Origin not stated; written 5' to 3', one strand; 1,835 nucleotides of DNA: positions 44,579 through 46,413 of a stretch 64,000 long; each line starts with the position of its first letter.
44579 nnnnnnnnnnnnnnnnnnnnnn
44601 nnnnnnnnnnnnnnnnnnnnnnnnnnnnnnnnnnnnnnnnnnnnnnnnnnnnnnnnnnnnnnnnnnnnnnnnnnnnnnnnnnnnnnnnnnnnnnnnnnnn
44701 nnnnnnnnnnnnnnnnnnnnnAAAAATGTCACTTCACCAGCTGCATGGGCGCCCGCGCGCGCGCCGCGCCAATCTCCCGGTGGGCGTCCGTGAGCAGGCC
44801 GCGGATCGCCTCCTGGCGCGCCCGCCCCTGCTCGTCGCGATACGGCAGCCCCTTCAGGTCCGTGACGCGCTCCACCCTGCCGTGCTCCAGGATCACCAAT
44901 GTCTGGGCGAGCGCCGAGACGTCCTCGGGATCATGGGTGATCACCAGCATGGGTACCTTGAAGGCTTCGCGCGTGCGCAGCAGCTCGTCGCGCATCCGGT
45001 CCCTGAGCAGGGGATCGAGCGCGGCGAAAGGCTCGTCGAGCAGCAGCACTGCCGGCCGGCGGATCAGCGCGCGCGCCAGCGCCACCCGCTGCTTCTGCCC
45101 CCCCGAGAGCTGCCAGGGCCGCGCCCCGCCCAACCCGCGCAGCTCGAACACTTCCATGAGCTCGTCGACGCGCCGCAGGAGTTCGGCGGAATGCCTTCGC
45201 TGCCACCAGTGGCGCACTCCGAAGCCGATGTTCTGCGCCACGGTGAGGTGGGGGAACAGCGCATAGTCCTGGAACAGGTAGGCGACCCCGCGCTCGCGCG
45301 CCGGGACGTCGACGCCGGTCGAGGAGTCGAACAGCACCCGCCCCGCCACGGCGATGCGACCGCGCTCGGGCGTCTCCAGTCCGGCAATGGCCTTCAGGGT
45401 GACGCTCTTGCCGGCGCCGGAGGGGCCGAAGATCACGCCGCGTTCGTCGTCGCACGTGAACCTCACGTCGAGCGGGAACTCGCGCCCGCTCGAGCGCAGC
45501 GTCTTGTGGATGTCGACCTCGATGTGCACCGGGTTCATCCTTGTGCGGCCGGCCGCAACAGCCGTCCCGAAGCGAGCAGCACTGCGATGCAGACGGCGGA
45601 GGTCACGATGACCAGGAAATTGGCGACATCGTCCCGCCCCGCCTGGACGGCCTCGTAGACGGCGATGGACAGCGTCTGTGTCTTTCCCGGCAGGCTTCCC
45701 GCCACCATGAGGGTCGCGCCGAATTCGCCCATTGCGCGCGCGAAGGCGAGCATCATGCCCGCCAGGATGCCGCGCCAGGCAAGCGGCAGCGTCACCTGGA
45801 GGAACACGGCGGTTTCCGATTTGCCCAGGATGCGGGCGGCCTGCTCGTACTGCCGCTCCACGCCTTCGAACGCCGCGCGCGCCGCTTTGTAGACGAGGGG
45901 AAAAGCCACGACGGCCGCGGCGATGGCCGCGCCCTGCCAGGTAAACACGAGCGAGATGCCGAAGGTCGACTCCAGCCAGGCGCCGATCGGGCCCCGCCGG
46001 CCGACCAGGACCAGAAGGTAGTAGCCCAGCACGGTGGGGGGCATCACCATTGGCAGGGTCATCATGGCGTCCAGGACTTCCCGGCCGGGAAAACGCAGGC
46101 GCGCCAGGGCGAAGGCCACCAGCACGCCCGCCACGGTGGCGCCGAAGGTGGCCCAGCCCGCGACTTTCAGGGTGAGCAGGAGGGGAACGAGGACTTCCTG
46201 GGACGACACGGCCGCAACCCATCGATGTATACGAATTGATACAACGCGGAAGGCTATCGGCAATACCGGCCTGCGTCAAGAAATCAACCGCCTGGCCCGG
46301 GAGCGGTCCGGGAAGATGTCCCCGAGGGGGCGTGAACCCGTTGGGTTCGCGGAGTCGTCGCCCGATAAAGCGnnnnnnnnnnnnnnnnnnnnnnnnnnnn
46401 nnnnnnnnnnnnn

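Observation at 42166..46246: Non-canonical molybdate transporter operon: modB-modC-porin-modA with the outer-membrane channel gene embedded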

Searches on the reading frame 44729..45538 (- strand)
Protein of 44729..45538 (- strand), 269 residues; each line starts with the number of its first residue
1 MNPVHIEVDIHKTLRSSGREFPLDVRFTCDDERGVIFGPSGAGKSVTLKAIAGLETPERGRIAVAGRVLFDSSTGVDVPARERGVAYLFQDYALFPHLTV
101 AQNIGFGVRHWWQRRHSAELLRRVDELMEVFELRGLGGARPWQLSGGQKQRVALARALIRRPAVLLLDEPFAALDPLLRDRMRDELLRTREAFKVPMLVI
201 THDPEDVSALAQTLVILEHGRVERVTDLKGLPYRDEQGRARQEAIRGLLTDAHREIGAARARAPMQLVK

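Call 4: search_protein_families(library=pfam, proteins=[window:44729-45538:-], max_evalue=0.01)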
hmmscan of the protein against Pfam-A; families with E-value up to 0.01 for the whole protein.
window:44729-45538:- (269 aa): 3 families
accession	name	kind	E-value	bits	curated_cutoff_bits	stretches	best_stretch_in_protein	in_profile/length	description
PF00005.33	ABC_tran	-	4.5e-30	105.5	25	1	31-172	11-137/137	ABC transporter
PF13304.12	AAA_21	-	1.3e-09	39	27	1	131-204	225-300/304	AAA domain, putative AbiEii toxin, Type IV TA system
PF02463.25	SMC_N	-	3.4e-05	23.8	40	1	28-213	21-208/220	RecF/RecN/SMC N terminal domain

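Call 5: search_protein_families(library=ncbifam, proteins=[window:44729-45538:-], max_evalue=0.01)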
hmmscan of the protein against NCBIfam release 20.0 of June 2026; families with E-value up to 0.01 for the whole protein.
window:44729-45538:- (269 aa): 182 families (the best 25 are shown)
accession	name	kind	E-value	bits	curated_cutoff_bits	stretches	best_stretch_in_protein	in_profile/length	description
TIGR02142.1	modC_ABC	equivalog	2.7e-57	194.6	285.05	1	16-230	7-218/353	molybdenum ABC transporter ATP-binding protein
TIGR00968.1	3a0106s01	subfamily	4e-55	186.9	342.75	1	36-226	31-213/237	sulfate ABC transporter ATP-binding protein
TIGR01187.1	potA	subfamily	6.9e-55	186.4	355.6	1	36-227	1-184/325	polyamine ABC transporter ATP-binding protein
TIGR03265.1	PhnT2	equivalog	1.1e-53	182.7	457.7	1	35-226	34-217/353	putative 2-aminoethylphosphonate ABC transporter ATP-binding protein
NF040933.2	ABC_arch_GlcV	equivalog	1.3e-53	182.1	450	1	31-227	32-225/357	glucose ABC transporter ATP-binding protein GlcV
NF008653.0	PRK11650.1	subfamily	1.5e-51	175.6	432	1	30-226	29-217/357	sn-glycerol-3-phosphate ABC transporter ATP-binding protein UgpC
NF006987.0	PRK09452.1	equivalog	1.5e-51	175.3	482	1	35-225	47-229/378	spermidine/putrescine ABC transporter ATP-binding protein PotA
NF040840.2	tungstate_WtpC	equivalog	2.2e-51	175.2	440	1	24-230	18-217/347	tungstate ABC transporter ATP-binding protein WtpC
NF043075.1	MMSYN1_0197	equivalog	5.6e-50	170.2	550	1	35-225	32-214/341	spermidine/putrescine ABC transporter ATP-binding protein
NF008355.0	PRK11144.1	equivalog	5.5e-47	160.5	434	1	32-229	25-214/353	molybdenum ABC transporter ATP-binding protein ModC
TIGR03258.1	PhnT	equivalog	6e-47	160.4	499.15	1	35-227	38-223/359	2-aminoethylphosphonate ABC transport system ATP-binding subunit PhnT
NF008105.0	PRK10851.1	equivalog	6.7e-47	159.9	502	1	35-226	32-219/362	sulfate/thiosulfate ABC transporter ATP-binding protein CysA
NF008621.0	PRK11607.1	equivalog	2.7e-46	158.1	613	1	34-226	48-232/377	putrescine ABC transporter ATP-binding subunit PotG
NF008233.0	PRK11000.1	equivalog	5.9e-46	157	568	1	30-226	28-216/369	maltose/maltodextrin ABC transporter ATP-binding protein MalK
NF008513.0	PRK11432.1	equivalog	6.3e-44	150.3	496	1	36-230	37-223/351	ferric ABC transporter ATP-binding protein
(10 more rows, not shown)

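Call 73: search_solved_structures(query=window:44729-45538:-, max_evalue=1e-30)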
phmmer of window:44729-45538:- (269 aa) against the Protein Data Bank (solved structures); distinct sequences matched with E-value up to 1e-30: 41.
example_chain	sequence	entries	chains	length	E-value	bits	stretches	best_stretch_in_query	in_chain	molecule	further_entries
2d62_A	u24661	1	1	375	1.3e-44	155.7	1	30-226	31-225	multiple sugar-binding transport ATP-binding protein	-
1g29_1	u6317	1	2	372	2.9e-44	154.6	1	19-225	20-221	MALTOSE TRANSPORT PROTEIN MALK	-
8zx1_A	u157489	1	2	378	1.2e-41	146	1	31-224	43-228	Spermidine/putrescine import ATP-binding protein PotA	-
8y5g_D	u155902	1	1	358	2.9e-41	144.7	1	32-224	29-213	Spermidine/putrescine import ATP-binding protein PotA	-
8y5g_A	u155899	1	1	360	2.9e-41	144.7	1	32-224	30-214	Spermidine/putrescine import ATP-binding protein PotA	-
8y5f_A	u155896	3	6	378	3.2e-41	144.6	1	31-224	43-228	Spermidine/putrescine import ATP-binding protein PotA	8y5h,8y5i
3fvq_A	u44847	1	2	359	1.9e-40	142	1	32-225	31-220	Fe(3+) ions import ATP-binding protein fbpC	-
9bcr_C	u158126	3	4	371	1e-39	139.6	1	31-225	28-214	Maltose/maltodextrin import ATP-binding protein MalK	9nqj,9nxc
9bcr_D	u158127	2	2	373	1.1e-39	139.6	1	31-225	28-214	Maltose/maltodextrin import ATP-binding protein MalK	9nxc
1q12_A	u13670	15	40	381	1.1e-39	139.6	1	31-225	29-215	Maltose/maltodextrin transport ATP-binding protein malK | Maltose/maltodextrin import ATP-binding protein malK | Fused maltose transport subunit, ATP-binding co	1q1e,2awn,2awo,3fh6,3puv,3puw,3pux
1q1b_A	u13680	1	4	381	1.1e-39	139.6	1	31-225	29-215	Maltose/maltodextrin transport ATP-binding protein malK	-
2onk_A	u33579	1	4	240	2.3e-39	138.5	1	20-231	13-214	Molybdate/tungstate ABC transporter, ATP-binding protein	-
2r6g_A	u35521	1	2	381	2.8e-39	138.2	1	31-225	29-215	Maltose/maltodextrin import ATP-binding protein malK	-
1z47_A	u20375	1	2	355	3.4e-39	138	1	32-224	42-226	putative ABC-transporter ATP-binding protein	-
1oxs_C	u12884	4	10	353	4.5e-39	137.5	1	30-225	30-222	ABC transporter, ATP binding protein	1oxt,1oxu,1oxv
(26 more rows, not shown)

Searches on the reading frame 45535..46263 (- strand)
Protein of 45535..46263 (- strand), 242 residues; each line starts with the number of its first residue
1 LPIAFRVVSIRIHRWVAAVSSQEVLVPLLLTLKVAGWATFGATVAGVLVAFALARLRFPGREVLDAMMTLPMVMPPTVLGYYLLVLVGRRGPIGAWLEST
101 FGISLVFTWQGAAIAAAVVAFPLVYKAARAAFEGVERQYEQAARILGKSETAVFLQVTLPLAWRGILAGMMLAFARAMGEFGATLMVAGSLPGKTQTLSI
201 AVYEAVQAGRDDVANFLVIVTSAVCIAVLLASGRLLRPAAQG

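Call 4: search_protein_families(library=pfam, proteins=[window:45535-46263:-], max_evalue=0.01)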
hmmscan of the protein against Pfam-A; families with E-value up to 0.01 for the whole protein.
window:45535-46263:- (242 aa): 1 family
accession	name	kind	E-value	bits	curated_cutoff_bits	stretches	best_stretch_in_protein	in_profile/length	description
PF00528.27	BPD_transp_1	-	1.3e-17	64.6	26.4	1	44-237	3-179/184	Binding-protein-dependent transport system inner membrane component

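Call 5: search_protein_families(library=ncbifam, proteins=[window:45535-46263:-], max_evalue=0.01)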
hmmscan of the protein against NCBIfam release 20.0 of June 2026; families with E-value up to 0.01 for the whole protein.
window:45535-46263:- (242 aa): 35 families (the best 25 are shown)
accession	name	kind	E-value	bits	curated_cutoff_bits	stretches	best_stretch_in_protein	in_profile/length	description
TIGR02141.1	modB_ABC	equivalog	4.9e-70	235.4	182.6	1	30-232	2-202/208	molybdate ABC transporter permease subunit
NF006939.0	PRK09421.1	equivalog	2e-69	233.5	262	1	22-238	6-223/230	molybdate ABC transporter permease subunit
TIGR01581.1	Mo_ABC_porter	hypoth_equivalog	4.9e-56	189.7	210.3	1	14-225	9-219/225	ABC transporter permease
TIGR00969.1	3a0106s02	subfamily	1.8e-49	168.7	240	1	3-231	38-265/272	sulfate ABC transporter permease subunit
TIGR02139.1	permease_CysT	equivalog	1.4e-37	129.7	246.1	1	7-230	31-253/265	sulfate ABC transporter permease subunit CysT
NF008208.0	PRK10971.1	equivalog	6.9e-37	127.4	415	1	8-229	40-260/277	sulfate/thiosulfate ABC transporter permease CysT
TIGR02140.1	permease_CysW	equivalog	1.2e-36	126.5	329.1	1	7-229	28-249/261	sulfate ABC transporter permease subunit CysW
NF040839.1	tungstate_WtpB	equivalog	4.9e-35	121.3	340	1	2-228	20-240/251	tungstate ABC transporter permease WtpB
NF008620.0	PRK11602.1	equivalog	3.1e-29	102.1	442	1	13-218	51-254/291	sulfate/thiosulfate ABC transporter permease CysW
NF038017.1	ABC_perm1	subfamily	2.9e-27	95.9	100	1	31-220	1-182/184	ABC transporter permease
NF011624.0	PRK15050.1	equivalog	8.4e-22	77.6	247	1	12-220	59-270/297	2-aminoethylphosphonate ABC transporter permease subunit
TIGR03226.1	PhnU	equivalog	2.4e-21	76.5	283.45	1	15-226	80-294/311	2-aminoethylphosphonate ABC transporter permease subunit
TIGR03262.1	PhnU2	equivalog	6.3e-19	68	593.25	1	12-215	40-234/546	putative 2-aminoethylphosphonate ABC transporter permease subunit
NF007047.0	PRK09500.1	equivalog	2.1e-17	63.6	326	1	18-237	49-253/257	spermidine/putrescine ABC transporter permease PotC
TIGR02138.1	phosphate_pstC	equivalog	5.1e-15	55.3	196.45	1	23-196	61-236/296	phosphate ABC transporter permease subunit PstC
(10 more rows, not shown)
